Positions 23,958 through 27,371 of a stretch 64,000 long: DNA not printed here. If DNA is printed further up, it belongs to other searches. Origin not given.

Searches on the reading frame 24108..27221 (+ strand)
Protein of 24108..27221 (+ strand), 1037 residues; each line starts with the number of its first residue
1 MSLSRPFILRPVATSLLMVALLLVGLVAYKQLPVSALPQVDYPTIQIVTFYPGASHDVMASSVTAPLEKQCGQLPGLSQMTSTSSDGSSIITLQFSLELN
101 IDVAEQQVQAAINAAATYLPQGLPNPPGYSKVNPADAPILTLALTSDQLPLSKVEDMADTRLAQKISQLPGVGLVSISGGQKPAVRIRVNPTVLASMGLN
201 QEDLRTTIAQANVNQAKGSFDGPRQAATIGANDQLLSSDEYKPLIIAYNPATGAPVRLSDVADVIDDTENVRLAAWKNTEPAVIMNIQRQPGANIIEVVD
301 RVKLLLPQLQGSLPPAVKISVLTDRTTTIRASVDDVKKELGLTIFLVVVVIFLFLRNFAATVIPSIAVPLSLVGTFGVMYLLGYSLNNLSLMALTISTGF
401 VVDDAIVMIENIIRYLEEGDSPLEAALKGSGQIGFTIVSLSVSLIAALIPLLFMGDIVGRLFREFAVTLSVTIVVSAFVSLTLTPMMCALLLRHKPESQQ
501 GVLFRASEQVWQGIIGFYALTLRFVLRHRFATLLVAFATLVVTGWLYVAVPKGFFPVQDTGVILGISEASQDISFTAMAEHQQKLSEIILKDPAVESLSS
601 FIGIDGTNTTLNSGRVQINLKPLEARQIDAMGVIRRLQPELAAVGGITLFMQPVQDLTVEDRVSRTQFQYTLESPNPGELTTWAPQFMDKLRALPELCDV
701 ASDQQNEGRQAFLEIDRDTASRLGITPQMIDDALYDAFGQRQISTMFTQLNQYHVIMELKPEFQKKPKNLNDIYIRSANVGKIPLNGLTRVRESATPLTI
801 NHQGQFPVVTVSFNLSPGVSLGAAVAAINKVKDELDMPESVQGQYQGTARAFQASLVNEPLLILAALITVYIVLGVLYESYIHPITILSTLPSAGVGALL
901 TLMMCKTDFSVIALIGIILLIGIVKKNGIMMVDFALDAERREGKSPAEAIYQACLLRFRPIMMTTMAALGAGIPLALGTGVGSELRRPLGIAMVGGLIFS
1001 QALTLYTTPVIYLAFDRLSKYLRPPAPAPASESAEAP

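Call 78: find_related_loci(query=window:24108-27221:+, collection=genome_contigs, flank=100)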
Query window:24108-27221:+ (1037 aa) in genome_contigs; peptide patterns used: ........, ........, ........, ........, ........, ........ (x = any residue, [..] = any of these).
600 stretches matched a pattern (row limit reached: there are more); 599 encode a relative of the query (tblastn E <= 1e-3); the best 80 are kept; 80 distinct loci.
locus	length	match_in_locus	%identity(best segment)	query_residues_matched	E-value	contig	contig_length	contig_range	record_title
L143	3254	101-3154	78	1-1020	0e+0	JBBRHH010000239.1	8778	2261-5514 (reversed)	MAG: Tepidisphaerales bacterium isolate Co_metawrap_2693 Cmw_2693_k141_87377_length_8778_cov_7.0000, whole genome shotgu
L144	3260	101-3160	76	1-1022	0e+0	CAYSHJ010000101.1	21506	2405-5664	MAG TPA_asm: uncultured Planctomycetaceae bacterium isolate binchicken_co165_110 genome assembly, contig: k141_2090930,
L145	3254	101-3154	75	1-1020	0e+0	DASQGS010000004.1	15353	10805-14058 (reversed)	MAG TPA_asm: Thermoanaerobaculia bacterium isolate SMAG_U11813 k141_260580, whole genome shotgun sequence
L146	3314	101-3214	73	1-1037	0e+0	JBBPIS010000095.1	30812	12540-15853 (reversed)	MAG: Planctomycetota bacterium isolate BPF1-02-04_bin_2 NODE_138_length_30812_cov_10.319862, whole genome shotgun sequen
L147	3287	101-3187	74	1-1029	0e+0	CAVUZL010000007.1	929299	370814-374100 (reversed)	MAG: uncultured Acidobacteriota bacterium isolate MFD05521.bin.2.215 genome assembly, contig: contig_17657, whole genome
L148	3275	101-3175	74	1-1027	0e+0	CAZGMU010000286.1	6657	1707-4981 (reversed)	MAG TPA_asm: uncultured Planctomycetaceae bacterium isolate binchicken_co179_88 genome assembly, contig: NODE_19501_leng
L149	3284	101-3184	73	1-1030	0e+0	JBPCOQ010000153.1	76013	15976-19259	MAG: Bryobacteraceae bacterium isolate TH_ant_mag_160 S1Ck127_1851860_flag_0_multi_35.9964_len_76013, whole genome shotg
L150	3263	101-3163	73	1-1023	0e+0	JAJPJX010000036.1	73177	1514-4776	MAG: Solibacteraceae bacterium isolate Centralia_MAG_57 k107_3440384, whole genome shotgun sequence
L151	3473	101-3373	68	1-1028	0e+0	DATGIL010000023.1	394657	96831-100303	MAG TPA_asm: Bryobacteraceae bacterium isolate SMAG_U9806 k141_430979, whole genome shotgun sequence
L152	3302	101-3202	73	1-1032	0e+0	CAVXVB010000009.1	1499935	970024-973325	MAG: uncultured Verrucomicrobiae bacterium isolate MFD04780.bin.1.113 genome assembly, contig: contig_3338, whole genome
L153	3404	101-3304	70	1-1016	0e+0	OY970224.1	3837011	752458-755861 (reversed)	MAG: uncultured Acidobacteriota bacterium isolate MFD04967.bin.c.6 genome assembly, chromosome: 1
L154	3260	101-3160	75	1-1022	0e+0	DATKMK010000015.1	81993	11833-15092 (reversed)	MAG TPA_asm: Candidatus Binatia bacterium isolate SMAG_U14709 k141_4254824, whole genome shotgun sequence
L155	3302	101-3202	74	1-1030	0e+0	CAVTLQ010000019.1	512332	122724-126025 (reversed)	MAG: uncultured Acidobacteriota bacterium isolate MFD09222.bin.3.186 genome assembly, contig: contig_62588, whole genome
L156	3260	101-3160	73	1-1022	0e+0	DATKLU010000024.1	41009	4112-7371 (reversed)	MAG TPA_asm: Dongiaceae bacterium isolate SMAG_U14693 k141_3184536, whole genome shotgun sequence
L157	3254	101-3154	75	4-1023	0e+0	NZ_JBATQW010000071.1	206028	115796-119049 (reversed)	MAG: Geothrix sp. isolate MFD10516_ilm_asm_bin30 k127_36190, whole genome shotgun sequence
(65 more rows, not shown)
